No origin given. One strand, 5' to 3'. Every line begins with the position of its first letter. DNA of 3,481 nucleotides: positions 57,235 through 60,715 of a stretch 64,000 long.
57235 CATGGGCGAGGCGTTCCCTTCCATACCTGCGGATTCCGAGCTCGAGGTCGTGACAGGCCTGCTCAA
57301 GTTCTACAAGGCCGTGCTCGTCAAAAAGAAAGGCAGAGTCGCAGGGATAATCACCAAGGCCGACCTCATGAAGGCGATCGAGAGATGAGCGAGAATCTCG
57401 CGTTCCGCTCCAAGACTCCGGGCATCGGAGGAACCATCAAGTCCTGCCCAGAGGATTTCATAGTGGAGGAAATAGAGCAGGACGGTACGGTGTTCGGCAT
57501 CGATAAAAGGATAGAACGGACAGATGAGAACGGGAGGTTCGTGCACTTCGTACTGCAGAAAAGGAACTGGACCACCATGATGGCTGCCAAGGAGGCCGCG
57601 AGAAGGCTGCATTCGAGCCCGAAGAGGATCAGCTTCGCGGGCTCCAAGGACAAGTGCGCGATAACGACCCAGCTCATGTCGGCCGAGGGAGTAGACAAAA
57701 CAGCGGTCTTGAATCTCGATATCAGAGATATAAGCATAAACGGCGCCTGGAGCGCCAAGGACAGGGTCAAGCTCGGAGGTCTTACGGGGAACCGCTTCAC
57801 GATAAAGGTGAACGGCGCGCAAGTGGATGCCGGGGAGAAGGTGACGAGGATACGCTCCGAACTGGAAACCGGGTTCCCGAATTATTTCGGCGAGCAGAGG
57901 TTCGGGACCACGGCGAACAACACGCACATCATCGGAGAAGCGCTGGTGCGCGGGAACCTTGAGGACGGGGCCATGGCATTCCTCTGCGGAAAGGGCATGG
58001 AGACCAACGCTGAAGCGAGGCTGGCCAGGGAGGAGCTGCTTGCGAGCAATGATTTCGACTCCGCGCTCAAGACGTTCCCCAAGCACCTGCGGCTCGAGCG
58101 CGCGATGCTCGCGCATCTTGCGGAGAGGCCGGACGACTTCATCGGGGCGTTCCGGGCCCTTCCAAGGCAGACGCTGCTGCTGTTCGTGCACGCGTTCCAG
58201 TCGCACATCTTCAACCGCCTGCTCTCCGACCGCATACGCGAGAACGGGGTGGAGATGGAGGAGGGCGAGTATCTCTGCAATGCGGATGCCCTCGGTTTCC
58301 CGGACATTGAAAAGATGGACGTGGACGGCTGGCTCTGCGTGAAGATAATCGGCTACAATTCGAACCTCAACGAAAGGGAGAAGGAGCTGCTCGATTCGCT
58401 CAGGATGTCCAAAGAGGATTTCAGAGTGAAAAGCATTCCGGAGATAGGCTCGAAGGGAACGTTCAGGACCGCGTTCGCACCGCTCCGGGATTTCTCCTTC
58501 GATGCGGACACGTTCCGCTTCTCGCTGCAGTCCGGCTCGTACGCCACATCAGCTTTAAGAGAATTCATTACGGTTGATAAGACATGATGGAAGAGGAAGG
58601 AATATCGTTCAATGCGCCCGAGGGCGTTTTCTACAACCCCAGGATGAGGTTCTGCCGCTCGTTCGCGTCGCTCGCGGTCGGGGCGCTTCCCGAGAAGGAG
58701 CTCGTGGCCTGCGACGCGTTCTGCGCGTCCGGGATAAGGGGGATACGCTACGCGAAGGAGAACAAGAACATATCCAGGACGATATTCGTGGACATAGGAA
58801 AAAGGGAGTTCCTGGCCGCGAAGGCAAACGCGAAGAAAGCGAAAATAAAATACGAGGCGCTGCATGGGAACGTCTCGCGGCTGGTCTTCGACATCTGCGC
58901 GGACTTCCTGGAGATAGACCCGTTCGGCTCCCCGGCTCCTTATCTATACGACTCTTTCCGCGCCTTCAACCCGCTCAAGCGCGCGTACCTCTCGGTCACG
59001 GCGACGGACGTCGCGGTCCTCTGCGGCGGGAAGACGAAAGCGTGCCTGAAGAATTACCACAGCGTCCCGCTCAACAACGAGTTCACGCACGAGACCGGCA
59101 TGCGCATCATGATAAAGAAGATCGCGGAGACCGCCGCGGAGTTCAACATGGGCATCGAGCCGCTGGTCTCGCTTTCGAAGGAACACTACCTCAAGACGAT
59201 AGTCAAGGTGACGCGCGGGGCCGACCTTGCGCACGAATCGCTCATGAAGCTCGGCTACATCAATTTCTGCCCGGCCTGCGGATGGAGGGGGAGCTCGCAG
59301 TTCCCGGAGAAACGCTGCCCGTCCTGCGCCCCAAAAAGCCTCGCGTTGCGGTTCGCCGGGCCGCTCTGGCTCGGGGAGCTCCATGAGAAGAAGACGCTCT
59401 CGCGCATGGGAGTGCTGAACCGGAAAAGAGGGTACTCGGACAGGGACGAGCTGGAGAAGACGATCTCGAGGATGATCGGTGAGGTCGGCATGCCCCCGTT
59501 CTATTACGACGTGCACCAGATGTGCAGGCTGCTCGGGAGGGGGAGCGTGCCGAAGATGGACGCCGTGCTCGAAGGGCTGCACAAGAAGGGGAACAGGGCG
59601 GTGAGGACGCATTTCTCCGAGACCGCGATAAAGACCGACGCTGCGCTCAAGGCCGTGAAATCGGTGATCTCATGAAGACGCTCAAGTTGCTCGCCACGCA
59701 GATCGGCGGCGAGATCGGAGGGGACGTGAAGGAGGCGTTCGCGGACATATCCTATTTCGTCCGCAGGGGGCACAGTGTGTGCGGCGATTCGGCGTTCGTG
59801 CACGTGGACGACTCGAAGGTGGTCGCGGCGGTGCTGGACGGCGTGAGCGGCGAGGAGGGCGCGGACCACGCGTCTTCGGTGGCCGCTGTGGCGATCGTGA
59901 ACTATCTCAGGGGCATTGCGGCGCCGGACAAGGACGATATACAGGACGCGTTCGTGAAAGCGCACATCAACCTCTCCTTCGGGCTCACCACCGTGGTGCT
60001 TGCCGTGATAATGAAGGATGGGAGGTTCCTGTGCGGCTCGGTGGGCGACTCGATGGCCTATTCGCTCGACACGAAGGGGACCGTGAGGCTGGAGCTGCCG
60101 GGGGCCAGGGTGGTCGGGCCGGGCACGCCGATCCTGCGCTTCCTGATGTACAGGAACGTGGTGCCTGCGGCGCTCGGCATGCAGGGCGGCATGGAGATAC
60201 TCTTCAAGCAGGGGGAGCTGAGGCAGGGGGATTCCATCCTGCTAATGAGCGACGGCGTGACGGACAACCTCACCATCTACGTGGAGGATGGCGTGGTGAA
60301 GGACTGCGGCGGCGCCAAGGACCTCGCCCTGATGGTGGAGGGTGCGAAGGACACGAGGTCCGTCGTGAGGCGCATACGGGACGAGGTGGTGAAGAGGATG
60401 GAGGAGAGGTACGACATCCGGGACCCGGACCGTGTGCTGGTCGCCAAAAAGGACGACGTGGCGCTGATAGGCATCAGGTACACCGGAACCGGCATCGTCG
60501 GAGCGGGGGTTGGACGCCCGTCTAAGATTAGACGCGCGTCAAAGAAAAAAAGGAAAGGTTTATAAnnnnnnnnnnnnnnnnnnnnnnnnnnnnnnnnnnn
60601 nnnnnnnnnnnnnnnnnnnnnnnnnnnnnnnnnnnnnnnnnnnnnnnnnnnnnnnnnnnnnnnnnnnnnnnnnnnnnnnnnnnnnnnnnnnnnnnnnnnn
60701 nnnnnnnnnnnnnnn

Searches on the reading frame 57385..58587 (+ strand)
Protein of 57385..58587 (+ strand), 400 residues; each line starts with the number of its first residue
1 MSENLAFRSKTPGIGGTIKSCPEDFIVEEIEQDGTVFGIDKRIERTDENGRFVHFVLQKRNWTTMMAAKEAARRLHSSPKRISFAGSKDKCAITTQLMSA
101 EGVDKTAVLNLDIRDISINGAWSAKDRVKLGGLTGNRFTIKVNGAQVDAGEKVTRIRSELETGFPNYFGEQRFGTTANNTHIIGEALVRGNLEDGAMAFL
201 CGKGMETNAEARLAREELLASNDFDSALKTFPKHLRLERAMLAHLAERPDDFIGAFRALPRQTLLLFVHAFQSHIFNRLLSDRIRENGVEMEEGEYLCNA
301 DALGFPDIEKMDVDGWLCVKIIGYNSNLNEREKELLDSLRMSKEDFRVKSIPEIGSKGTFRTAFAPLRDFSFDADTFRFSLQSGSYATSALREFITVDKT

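Call 12: search_protein_families(library=pfam, proteins=[window:57385-58587:+])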
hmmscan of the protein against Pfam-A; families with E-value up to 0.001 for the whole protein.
window:57385-58587:+ (400 aa): 1 family
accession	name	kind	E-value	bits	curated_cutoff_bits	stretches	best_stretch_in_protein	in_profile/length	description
PF01142.23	TruD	-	7.2e-106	354.9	27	1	7-394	7-412/412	tRNA pseudouridine synthase D (TruD)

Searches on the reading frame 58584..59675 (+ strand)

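Call 12: search_protein_families(library=pfam, proteins=[window:58584-59675:+])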
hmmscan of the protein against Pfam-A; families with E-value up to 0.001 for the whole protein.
window:58584-59675:+ (363 aa): 1 family
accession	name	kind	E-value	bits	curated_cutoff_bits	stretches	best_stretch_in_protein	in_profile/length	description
PF02005.22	TRM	-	4e-82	276.9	27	1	4-362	9-375/376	N2,N2-dimethylguanosine tRNA methyltransferase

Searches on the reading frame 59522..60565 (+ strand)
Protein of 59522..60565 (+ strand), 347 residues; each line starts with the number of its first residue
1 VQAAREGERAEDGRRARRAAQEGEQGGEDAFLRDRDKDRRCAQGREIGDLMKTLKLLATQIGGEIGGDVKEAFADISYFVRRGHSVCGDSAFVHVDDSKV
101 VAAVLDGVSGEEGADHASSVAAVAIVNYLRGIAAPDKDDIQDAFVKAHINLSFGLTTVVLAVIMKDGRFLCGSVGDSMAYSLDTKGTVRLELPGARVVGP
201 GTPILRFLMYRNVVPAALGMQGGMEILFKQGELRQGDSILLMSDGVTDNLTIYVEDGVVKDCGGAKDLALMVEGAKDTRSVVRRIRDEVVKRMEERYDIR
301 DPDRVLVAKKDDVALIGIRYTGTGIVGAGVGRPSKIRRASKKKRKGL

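Call 12: search_protein_families(library=pfam, proteins=[window:59522-60565:+])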
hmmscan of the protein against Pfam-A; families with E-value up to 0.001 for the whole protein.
window:59522-60565:+ (347 aa): 2 families
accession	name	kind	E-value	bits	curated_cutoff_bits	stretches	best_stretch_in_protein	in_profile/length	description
PF13672.11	PP2C_2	-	7.1e-13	49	24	1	82-250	7-178/209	Protein phosphatase 2C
PF07228.17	SpoIIE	-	5.5e-05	23.6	25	1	217-319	104-190/192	Stage II sporulation protein E (SpoIIE)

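Call 14: find_homologous_proteins(query=window:59522-60565:+, max_evalue=0.00001)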
Query window:59522-60565:+ (347 aa): 8 proteins with E <= 0.00001 among 8000 candidates.
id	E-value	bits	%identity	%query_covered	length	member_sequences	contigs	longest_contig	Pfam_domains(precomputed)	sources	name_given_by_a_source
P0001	1.1e-185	634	100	86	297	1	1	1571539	PF13672.12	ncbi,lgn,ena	-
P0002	8.8e-141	487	74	86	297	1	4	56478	PF13672.12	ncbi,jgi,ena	jgi:serine/threonine protein phosphatase PrpC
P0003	3.4e-133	462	71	86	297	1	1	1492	PF13672.12,PF07228.18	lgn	-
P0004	2.2e-132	459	71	86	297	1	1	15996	PF13672.12,PF07228.18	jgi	jgi:hypothetical protein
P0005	1.7e-100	354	88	55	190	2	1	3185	-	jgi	jgi:hypothetical protein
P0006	1.5e-77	279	49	77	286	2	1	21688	PF13672.12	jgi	jgi:serine/threonine protein phosphatase PrpC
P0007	7.5e-56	208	44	74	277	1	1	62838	PF13672.12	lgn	-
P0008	2.5e-46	176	76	32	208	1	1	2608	-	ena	-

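Call 15: find_encoding_contigs(protein=P0001, flank=3000, max_places=2)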
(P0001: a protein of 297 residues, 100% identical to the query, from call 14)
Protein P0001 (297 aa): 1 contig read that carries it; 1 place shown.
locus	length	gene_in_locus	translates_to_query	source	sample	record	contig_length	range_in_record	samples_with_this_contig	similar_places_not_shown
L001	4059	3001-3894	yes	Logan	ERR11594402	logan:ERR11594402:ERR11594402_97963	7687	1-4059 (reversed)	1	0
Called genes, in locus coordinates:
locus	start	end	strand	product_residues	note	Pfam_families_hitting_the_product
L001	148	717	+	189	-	PF01381:HTH_3, PF12844:HTH_19, PF13560:HTH_31, PF00571:CBS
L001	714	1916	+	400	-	PF01142:TruD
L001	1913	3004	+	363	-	PF02005:TRM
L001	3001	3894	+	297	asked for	PF13672:PP2C_2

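Call 16: find_encoding_contigs(protein=P0002, flank=3000, max_places=4)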
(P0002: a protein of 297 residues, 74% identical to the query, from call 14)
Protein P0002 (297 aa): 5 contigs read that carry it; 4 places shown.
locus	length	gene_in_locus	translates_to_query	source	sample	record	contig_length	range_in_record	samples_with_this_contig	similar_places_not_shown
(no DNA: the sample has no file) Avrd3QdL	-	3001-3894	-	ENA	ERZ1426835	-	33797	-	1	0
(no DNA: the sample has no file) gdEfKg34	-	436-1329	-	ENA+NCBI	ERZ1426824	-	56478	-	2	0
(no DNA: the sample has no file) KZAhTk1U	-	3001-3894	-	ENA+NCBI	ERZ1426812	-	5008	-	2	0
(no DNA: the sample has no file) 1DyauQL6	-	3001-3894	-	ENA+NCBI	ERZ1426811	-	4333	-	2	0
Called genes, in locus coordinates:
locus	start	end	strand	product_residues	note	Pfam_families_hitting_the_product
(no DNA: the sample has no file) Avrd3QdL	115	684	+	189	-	PF01381:HTH_3, PF12844:HTH_19, PF13560:HTH_31 (weak), PF00571:CBS (weak)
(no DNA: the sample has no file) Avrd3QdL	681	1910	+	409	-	PF01142:TruD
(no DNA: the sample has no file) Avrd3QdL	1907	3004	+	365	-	PF02005:TRM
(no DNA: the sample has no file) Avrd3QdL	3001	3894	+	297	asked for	PF13672:PP2C_2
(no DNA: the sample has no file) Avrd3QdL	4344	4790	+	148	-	PF00571:CBS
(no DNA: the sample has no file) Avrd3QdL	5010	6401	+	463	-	PF13662:Toprim_4 (weak)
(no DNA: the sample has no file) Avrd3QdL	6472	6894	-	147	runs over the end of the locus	PF01894:YjbQ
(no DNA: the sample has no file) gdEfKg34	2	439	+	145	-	?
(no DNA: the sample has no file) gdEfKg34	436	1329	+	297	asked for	PF13672:PP2C_2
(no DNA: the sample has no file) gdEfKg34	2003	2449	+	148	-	PF00571:CBS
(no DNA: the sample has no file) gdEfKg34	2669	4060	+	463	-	PF13662:Toprim_4 (weak)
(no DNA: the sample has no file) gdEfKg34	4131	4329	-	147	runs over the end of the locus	PF01894:YjbQ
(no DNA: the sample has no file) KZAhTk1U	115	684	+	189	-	PF01381:HTH_3, PF12844:HTH_19, PF13560:HTH_31 (weak), PF00571:CBS (weak)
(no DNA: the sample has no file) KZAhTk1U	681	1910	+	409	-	PF01142:TruD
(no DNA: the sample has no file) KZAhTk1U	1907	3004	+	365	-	PF02005:TRM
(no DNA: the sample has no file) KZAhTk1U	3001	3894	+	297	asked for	PF13672:PP2C_2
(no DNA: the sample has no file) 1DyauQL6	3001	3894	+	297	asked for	PF13672:PP2C_2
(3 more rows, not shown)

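Call 17: find_encoding_contigs(protein=P0004, flank=3000, max_places=2)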
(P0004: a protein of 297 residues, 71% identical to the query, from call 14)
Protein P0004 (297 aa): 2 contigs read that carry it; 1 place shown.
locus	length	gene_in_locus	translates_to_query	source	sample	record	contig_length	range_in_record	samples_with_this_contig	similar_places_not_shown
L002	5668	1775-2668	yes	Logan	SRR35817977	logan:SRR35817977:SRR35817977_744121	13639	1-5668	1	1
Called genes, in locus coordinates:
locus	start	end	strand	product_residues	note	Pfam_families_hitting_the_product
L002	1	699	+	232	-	?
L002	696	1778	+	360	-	PF02005:TRM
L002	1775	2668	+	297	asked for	PF13672:PP2C_2 (weak), PF07228:SpoIIE (faint)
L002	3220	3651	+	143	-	PF00571:CBS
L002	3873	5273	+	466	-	PF13662:Toprim_4 (weak)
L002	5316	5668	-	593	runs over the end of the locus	-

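Call 19: find_encoding_contigs(protein=P0006, flank=3000, max_places=2)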
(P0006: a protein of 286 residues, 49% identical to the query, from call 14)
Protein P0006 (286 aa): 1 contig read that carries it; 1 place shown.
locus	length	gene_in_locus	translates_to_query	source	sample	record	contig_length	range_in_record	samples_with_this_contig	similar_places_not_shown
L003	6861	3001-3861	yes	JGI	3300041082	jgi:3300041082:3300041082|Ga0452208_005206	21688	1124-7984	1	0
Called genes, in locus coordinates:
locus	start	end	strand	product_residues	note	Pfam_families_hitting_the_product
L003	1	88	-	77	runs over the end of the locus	-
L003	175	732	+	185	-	PF13560:HTH_31, PF01381:HTH_3, PF12844:HTH_19, PF00571:CBS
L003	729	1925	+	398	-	PF01142:TruD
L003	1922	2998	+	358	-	PF02005:TRM, PF13847:Methyltransf_31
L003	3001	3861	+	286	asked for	PF13672:PP2C_2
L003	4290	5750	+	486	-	PF02386:TrkH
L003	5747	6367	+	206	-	PF02254:TrkA_N, PF03435:Sacchrp_dh_NADP (weak), PF05368:NmrA (weak), PF13241:NAD_binding_7 (faint)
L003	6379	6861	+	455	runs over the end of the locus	-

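Call 20: find_encoding_contigs(protein=P0007, flank=3000, max_places=2)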
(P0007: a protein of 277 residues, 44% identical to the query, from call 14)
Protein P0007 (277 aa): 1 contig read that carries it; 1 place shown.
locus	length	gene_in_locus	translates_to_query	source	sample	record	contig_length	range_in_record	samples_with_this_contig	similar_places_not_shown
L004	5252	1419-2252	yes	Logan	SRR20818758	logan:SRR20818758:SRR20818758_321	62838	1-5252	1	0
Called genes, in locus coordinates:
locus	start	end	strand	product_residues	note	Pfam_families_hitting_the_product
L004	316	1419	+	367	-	PF02005:TRM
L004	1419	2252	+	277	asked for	PF13672:PP2C_2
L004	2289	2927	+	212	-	PF01694:Rhomboid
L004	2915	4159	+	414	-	PF00091:Tubulin, PF12327:FtsZ_C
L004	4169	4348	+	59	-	-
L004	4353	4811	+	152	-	PF03439:Spt5-NGN, PF00467:KOW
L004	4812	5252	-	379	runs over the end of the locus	PF21088:MS_channel_1st, PF00924:MS_channel_2nd, PF21082:MS_channel_3rd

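Call 26: find_related_loci(query=A1, collection=genome_contigs, flank=4000)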
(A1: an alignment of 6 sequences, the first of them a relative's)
Query A1 (297 aa) in genome_contigs; peptide patterns used: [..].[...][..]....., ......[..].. (x = any residue, [..] = any of these).
79 stretches matched a pattern; 8 encode a relative of the query (tblastn E <= 1e-3); 8 distinct loci.
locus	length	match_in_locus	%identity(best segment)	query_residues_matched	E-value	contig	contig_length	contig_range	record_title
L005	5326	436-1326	74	1-297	4e-150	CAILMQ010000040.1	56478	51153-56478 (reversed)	uncultured Candidatus Micrarchaeota archaeon isolate AlinenSediments_bin-0946 genome assembly, contig: bin-0946:40/68, w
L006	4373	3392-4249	43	1-297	9e-83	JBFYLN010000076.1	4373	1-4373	MAG: Candidatus Micrarchaeota archaeon isolate PPR_0037 k121_1372034, whole genome shotgun sequence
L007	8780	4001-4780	40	9-269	3e-62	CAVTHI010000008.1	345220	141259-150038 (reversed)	MAG: uncultured archaeon isolate MFD05942.bin.2.360 genome assembly, contig: contig_59376, whole genome shotgun sequence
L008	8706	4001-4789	40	6-269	1e-61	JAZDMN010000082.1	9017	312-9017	MAG: Candidatus Micrarchaeota archaeon isolate MEGAHIT-group-0.655 k141_10640387, whole genome shotgun sequence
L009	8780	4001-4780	39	9-269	8e-60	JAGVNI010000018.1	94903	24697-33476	MAG: archaeon isolate DeMMO3_13 c_000000070467, whole genome shotgun sequence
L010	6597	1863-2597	40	27-269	5e-49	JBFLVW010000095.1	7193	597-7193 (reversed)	MAG: Candidatus Micrarchaeota archaeon isolate MAG016 MAG016_95, whole genome shotgun sequence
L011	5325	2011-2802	37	6-269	1e-45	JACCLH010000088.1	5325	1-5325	MAG: Candidatus Micrarchaeota archaeon isolate Sv348 k141_6859438, whole genome shotgun sequence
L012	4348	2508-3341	22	34-286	3e-5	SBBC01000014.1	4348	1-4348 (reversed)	MAG: Candidatus Microgenomatus auricola isolate Bin_28_1_1 Hy_contig4814, whole genome shotgun sequence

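Call 40: find_encoding_contigs(protein=P0005, flank=3000, max_places=3)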
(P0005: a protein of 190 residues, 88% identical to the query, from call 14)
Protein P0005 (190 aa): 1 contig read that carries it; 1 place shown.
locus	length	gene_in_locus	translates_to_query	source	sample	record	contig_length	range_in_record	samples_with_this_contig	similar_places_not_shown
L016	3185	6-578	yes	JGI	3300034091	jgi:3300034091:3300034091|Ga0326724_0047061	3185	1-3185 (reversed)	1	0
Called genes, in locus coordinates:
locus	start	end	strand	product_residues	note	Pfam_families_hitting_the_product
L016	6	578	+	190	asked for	-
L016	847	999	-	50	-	-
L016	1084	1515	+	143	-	PF00571:CBS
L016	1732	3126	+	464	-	PF13662:Toprim_4 (weak)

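Call 41: find_encoding_contigs(protein=P0008, flank=3000, max_places=3)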
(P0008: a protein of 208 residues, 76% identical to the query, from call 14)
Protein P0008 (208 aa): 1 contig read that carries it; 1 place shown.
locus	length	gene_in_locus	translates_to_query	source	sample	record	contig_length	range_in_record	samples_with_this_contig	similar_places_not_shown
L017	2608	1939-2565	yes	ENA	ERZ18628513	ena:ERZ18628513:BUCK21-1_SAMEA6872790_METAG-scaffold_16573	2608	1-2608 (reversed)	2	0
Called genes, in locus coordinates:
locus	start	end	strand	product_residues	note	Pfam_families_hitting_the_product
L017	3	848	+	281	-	?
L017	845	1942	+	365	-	PF02005:TRM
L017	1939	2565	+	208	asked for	-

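Call 42: find_encoding_contigs(protein=P0003, flank=3000, max_places=3)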
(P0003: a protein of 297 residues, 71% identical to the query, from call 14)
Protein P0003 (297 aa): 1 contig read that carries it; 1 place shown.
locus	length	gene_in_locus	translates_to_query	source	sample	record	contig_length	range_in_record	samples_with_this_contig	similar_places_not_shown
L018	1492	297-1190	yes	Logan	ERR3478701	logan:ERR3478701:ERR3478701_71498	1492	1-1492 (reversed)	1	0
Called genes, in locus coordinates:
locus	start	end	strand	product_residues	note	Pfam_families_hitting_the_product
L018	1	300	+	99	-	?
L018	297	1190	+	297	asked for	PF13672:PP2C_2, PF07228:SpoIIE (weak)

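Call 74: find_homologous_proteins(query=L006:3392-4252:+, max_evalue=1e-10)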
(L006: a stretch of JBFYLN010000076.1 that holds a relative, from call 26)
Query L006:3392-4252:+ (286 aa): 25 proteins with E <= 1e-10 among 1457 candidates.
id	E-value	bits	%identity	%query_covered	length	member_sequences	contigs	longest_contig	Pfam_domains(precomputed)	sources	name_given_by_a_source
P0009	1.5e-176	603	100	100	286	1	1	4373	PF13672.12,PF07228.18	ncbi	-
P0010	8.6e-123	427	69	100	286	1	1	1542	PF13672.12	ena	-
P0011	2.3e-121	422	68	100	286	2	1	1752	PF13672.12,PF07228.18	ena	-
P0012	3.5e-86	307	54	99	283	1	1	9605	PF13672.12,PF07228.18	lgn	-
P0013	2.3e-78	281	50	94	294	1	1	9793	PF13672.12,PF07228.18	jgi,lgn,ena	-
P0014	9.4e-78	279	49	99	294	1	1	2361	PF13672.12,PF07228.18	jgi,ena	-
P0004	3.0e-77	277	46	100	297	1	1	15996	PF13672.12,PF07228.18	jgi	jgi:hypothetical protein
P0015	3.5e-76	274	50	94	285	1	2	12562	PF13672.12,PF07228.18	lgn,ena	-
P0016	2.9e-75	271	48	98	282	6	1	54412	PF13672.12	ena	-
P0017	6.1e-75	270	51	94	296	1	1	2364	PF13672.12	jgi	jgi:serine/threonine protein phosphatase PrpC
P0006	9.7e-75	269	48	97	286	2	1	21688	PF13672.12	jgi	jgi:serine/threonine protein phosphatase PrpC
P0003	7.1e-74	266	45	100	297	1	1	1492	PF13672.12,PF07228.18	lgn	-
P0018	4.1e-73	264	50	93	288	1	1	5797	PF13672.12,PF07228.18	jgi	jgi:serine/threonine protein phosphatase PrpC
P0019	3.6e-54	202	48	79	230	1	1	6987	PF13672.12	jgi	jgi:serine/threonine protein phosphatase PrpC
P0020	1.6e-52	196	43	92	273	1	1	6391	PF13672.12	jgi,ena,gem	-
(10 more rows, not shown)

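Call 75: find_encoding_contigs(protein=P0012, flank=2500, max_places=2)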
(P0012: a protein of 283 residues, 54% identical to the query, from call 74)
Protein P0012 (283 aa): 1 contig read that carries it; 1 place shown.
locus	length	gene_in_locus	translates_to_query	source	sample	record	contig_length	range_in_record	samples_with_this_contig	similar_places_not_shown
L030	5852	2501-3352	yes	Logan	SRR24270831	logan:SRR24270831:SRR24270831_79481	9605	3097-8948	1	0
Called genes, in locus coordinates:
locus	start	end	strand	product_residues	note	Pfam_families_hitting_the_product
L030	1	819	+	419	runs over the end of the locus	PF01142:TruD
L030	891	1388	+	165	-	-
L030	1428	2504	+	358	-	PF02005:TRM, PF05175:MTS (weak), PF13847:Methyltransf_31, PF13649:Methyltransf_25 (faint)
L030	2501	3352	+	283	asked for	PF13672:PP2C_2, PF07228:SpoIIE (weak)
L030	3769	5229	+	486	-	PF02386:TrkH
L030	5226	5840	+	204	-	PF02254:TrkA_N, PF03435:Sacchrp_dh_NADP (weak)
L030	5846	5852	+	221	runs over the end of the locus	?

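Call 76: find_encoding_contigs(protein=P0013, flank=2500, max_places=2)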
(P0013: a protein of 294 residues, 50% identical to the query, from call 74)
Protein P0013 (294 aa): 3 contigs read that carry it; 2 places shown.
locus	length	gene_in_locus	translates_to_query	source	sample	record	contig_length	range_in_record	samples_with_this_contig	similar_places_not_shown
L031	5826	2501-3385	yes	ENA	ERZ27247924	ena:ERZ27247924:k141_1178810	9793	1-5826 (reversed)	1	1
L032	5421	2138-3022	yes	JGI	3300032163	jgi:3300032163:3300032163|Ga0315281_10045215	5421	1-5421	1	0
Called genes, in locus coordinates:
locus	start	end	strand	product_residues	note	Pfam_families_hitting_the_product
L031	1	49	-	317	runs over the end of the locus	PF00089:Trypsin, PF13365:Trypsin_2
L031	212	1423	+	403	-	PF01142:TruD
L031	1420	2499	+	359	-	PF02005:TRM, PF13847:Methyltransf_31 (weak)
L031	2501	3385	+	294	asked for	PF13672:PP2C_2, PF07228:SpoIIE (faint)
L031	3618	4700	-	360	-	-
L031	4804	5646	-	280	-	-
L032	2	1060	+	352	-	?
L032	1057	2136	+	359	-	PF02005:TRM, PF13847:Methyltransf_31 (weak)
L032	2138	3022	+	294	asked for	PF13672:PP2C_2, PF07228:SpoIIE (faint)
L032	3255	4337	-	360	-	-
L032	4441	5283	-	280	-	-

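Call 77: find_encoding_contigs(protein=P0015, flank=2500, max_places=2)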
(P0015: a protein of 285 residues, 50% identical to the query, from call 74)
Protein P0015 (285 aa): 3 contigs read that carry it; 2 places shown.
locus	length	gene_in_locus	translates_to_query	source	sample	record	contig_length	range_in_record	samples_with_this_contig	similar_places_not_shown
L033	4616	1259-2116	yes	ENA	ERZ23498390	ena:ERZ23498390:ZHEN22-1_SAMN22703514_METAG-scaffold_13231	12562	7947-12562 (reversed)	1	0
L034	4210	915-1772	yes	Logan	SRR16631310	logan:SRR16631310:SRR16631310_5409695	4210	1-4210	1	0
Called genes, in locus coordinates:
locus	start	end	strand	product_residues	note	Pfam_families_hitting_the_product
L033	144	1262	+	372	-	PF02005:TRM, PF05175:MTS (weak), PF06325:PrmA (weak), PF13847:Methyltransf_31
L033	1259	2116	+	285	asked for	PF13672:PP2C_2, PF07228:SpoIIE (weak)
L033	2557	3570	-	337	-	-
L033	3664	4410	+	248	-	PF03483:B3_4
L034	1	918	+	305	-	?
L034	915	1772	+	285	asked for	PF13672:PP2C_2, PF07228:SpoIIE (weak)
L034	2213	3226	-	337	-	-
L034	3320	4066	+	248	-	PF03483:B3_4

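Call 78: find_encoding_contigs(protein=P0016, flank=2500, max_places=2)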
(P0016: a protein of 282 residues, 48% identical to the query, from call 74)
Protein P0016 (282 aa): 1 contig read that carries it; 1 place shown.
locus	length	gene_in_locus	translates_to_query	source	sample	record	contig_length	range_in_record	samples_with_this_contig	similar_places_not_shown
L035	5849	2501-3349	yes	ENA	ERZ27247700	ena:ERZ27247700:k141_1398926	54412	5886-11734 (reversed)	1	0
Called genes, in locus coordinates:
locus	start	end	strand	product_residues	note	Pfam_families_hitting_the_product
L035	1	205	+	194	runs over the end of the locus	-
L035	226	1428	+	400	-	PF01142:TruD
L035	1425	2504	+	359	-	PF02005:TRM, PF13847:Methyltransf_31 (weak)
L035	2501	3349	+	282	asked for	PF13672:PP2C_2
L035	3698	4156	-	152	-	PF00413:Peptidase_M10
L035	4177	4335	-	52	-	PF09853:DUF2080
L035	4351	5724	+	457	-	PF03050:DDE_Tnp_IS66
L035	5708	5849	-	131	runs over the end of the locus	-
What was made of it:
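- Closest known: Tandem riboswitch aptamers. Different: Downstream genes are convergent in three loci (calls 76-78).
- The downstream gene is CBS (calls 16, 17, 40), TrkH (calls 19, 75) or a convergent gene (calls 76-78). The downstream gene is not conserved and is convergent in L031, L033 and L035 (calls 76-78).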
